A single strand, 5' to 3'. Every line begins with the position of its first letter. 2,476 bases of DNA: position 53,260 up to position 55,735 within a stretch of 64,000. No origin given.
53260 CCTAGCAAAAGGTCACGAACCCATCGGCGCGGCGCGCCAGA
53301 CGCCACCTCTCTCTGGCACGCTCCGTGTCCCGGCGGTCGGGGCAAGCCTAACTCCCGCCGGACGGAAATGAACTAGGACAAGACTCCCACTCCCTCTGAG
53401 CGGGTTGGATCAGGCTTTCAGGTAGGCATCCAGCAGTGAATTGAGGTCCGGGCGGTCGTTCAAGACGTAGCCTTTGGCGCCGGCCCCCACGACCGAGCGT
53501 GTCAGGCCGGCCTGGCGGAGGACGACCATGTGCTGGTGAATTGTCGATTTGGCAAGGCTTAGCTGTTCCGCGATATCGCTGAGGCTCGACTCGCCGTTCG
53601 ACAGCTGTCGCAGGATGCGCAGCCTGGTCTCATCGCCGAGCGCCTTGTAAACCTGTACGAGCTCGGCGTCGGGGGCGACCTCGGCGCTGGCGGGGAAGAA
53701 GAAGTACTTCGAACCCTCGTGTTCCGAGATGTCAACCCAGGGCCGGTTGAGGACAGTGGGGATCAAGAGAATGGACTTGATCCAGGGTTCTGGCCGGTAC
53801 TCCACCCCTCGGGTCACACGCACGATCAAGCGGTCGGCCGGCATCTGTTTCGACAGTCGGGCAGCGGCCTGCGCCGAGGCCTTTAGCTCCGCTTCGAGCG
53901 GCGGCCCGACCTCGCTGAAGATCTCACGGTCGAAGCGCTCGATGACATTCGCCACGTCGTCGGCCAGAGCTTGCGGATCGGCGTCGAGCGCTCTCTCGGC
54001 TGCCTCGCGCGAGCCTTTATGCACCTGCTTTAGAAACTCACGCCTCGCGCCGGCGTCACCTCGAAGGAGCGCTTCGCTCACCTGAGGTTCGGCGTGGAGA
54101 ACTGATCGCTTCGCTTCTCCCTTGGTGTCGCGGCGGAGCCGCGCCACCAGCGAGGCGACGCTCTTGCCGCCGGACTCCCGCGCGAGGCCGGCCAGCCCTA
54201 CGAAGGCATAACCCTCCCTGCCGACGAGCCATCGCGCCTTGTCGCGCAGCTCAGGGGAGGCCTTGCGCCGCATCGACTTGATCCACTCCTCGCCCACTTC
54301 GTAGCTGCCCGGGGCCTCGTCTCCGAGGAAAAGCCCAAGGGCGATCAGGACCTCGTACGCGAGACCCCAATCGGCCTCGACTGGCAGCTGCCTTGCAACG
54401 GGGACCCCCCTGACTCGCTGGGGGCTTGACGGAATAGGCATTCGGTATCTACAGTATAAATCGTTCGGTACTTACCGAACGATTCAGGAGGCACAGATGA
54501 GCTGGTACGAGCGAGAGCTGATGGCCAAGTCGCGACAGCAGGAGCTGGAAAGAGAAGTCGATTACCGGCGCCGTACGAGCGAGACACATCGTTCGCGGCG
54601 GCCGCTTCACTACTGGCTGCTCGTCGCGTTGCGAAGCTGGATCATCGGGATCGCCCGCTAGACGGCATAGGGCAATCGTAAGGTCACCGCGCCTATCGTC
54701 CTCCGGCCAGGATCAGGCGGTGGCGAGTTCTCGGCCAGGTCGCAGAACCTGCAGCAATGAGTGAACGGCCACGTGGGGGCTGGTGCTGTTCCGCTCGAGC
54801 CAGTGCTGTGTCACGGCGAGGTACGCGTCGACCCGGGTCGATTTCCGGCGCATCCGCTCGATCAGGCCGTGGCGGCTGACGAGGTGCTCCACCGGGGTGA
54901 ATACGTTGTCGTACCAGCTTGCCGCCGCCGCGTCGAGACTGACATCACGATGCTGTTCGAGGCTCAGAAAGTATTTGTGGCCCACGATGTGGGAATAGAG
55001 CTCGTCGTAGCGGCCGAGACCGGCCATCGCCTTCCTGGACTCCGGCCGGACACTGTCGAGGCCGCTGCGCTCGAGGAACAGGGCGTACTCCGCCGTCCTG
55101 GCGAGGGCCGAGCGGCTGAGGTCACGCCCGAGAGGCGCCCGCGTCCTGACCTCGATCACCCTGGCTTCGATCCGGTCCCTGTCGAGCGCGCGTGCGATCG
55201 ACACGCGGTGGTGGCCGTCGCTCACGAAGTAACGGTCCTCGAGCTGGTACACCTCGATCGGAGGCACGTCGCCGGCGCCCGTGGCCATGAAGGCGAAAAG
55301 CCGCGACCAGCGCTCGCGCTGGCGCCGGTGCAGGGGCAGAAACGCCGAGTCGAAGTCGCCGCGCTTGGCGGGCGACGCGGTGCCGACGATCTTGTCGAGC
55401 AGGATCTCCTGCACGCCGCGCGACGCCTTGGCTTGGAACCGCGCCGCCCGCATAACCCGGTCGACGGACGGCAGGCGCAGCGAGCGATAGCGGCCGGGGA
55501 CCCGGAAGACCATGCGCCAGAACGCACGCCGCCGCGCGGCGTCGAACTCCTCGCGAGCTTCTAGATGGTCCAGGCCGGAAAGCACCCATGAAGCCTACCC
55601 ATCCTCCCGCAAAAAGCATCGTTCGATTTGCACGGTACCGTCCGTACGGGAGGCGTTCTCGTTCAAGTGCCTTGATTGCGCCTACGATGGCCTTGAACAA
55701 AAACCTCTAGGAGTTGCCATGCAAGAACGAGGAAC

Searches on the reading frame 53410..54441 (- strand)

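Call 3: search_protein_families(library=pfam, max_evalue=1, proteins=[window:53410-54441:-])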
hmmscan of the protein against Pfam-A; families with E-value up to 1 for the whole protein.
window:53410-54441:- (343 aa): 25 families
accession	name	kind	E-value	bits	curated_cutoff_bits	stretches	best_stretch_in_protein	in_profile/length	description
PF12840.13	HTH_20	-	3.4e-12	46.6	27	1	268-317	1-51/51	Helix-turn-helix domain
PF01022.26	HTH_5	-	1.2e-11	44.8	22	1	270-313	1-44/47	Bacterial regulatory protein, arsR family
PF02082.26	Rrf2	-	4e-06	27.5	30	1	281-340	20-78/132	Iron-dependent Transcriptional regulator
PF09339.16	HTH_IclR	-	4.7e-06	26.7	22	1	274-315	6-49/52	IclR helix-turn-helix domain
PF13412.12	HTH_24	-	3.2e-05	23.9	21.9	1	270-313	2-46/48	Winged helix-turn-helix DNA-binding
PF08279.18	HTH_11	-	0.00041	20.6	25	1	273-325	2-54/55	HTH domain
PF25213.1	HVO_A0261_N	-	0.0023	18.2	35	1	271-316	11-56/86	HVO_A0261 N-terminal domain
PF21517.3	HTH_Tnp_Tc3_2_like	-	0.0034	17.8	27.2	1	275-303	5-35/40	Transposable element Tc3 transposase, HTH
PF24037.1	DUF7346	-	0.0048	17.4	28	1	259-329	58-129/139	Family of unknown function (DUF7346)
PF00196.25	GerE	-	0.0065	16.5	23.5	1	275-305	9-38/57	Bacterial regulatory proteins, luxR family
PF13404.12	HTH_AsnC-type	-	0.0069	16.6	27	1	270-303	2-36/42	AsnC-type helix-turn-helix domain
PF24038.1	DUF7347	-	0.0092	16.6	27.6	1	263-298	3-41/77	Domain of unknown function (DUF7347)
PF14493.12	HTH_40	-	0.0096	16.6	27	1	281-312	9-40/89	Helix-turn-helix domain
PF19361.4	DUF5937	-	0.024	14.2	27.1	1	124-214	118-210/267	Family of unknown function (DUF5937)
PF12802.13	MarR_2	-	0.048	14.3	27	1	273-313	7-49/61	MarR family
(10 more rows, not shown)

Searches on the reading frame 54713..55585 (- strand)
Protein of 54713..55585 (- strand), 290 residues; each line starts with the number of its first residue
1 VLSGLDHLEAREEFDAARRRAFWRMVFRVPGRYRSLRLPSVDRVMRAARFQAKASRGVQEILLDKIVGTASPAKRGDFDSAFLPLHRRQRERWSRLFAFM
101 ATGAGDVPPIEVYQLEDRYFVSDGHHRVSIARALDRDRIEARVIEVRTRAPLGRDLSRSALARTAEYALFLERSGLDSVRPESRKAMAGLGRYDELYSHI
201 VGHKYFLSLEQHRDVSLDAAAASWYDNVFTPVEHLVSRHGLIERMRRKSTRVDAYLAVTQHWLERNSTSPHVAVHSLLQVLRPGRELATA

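Call 3: search_protein_families(library=pfam, max_evalue=1, proteins=[window:54713-55585:-])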
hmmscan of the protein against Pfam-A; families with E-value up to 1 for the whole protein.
window:54713-55585:- (290 aa): 3 families
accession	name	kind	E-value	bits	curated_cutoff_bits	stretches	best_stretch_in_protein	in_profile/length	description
PF13224.11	DUF4032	-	1.8e-05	25.1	23.8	1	192-228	126-162/163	Domain of unknown function (DUF4032)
PF02780.25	Transketolase_C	-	0.015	15.6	25.9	1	128-170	25-67/124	Transketolase, C-terminal domain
PF23719.1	VapB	-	0.051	14.1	27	1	102-146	53-96/97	Antitoxin VapB-like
